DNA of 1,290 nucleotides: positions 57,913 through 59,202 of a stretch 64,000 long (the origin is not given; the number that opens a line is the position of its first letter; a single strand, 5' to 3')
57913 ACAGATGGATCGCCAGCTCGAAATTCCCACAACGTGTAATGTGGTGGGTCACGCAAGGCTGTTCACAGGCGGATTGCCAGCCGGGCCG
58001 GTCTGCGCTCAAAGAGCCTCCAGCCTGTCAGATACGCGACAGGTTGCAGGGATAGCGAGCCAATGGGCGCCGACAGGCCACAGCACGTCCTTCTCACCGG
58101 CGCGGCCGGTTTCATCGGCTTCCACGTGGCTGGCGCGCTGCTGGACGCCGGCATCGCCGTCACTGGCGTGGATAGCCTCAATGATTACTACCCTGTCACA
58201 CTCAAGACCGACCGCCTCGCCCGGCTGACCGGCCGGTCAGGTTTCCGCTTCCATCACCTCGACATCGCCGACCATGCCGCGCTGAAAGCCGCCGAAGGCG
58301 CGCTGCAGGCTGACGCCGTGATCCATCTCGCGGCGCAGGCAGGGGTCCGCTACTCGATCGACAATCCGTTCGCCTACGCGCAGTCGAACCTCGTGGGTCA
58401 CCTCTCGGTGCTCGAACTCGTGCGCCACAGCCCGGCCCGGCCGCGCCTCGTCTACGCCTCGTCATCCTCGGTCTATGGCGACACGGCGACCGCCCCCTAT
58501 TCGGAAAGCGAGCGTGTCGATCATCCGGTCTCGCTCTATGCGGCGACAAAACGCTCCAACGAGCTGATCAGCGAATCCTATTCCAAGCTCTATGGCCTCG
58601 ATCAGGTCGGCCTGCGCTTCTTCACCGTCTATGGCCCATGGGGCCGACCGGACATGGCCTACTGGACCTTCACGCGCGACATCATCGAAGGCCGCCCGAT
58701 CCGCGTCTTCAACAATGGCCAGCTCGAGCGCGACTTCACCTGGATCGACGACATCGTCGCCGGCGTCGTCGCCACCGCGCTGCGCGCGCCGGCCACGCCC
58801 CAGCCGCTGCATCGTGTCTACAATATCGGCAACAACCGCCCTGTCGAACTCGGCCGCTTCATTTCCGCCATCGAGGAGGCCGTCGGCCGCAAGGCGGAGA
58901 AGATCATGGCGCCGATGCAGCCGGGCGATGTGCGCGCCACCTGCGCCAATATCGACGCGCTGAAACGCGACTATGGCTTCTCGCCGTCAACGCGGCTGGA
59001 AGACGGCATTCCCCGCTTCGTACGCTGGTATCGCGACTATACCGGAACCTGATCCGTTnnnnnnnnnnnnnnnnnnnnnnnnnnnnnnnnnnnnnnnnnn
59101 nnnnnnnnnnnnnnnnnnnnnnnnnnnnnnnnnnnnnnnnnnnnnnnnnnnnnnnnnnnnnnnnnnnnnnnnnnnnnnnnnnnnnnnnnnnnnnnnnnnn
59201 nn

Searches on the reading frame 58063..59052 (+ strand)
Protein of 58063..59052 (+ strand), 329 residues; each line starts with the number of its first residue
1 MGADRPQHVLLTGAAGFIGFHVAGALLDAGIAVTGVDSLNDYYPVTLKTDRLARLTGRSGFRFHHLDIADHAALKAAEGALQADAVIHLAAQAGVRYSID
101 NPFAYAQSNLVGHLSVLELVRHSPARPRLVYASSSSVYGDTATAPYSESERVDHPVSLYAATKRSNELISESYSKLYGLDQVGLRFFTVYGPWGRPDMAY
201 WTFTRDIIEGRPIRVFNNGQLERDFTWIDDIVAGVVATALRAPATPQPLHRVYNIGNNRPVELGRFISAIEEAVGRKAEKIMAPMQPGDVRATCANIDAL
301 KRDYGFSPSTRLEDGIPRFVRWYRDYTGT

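Call 7: search_protein_families(library=pfam, proteins=[window:58063-59052:+], max_evalue=0.001)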
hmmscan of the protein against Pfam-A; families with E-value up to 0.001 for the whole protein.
window:58063-59052:+ (329 aa): 6 families
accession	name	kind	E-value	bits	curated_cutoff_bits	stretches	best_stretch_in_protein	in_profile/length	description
PF01370.27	Epimerase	-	1.8e-52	178.6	20.9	1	9-256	1-240/240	NAD dependent epimerase/dehydratase family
PF16363.11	GDP_Man_Dehyd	-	4.9e-46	158.1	27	1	10-317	1-330/332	GDP-mannose 4,6 dehydratase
PF04321.23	RmlD_sub_bind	-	5.3e-14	52.4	27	1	8-281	2-238/287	RmlD substrate binding domain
PF01073.25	3Beta_HSD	-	1.9e-10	40.7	22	1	11-280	2-274/280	3-beta hydroxysteroid dehydrogenase/isomerase family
PF02719.21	Polysacc_synt_2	-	1.1e-05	25.2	20.2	1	9-133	1-127/293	Polysaccharide biosynthesis protein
PF07993.18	NAD_binding_4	-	0.00051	19.7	20.1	0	80-147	86-154/258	Male sterility protein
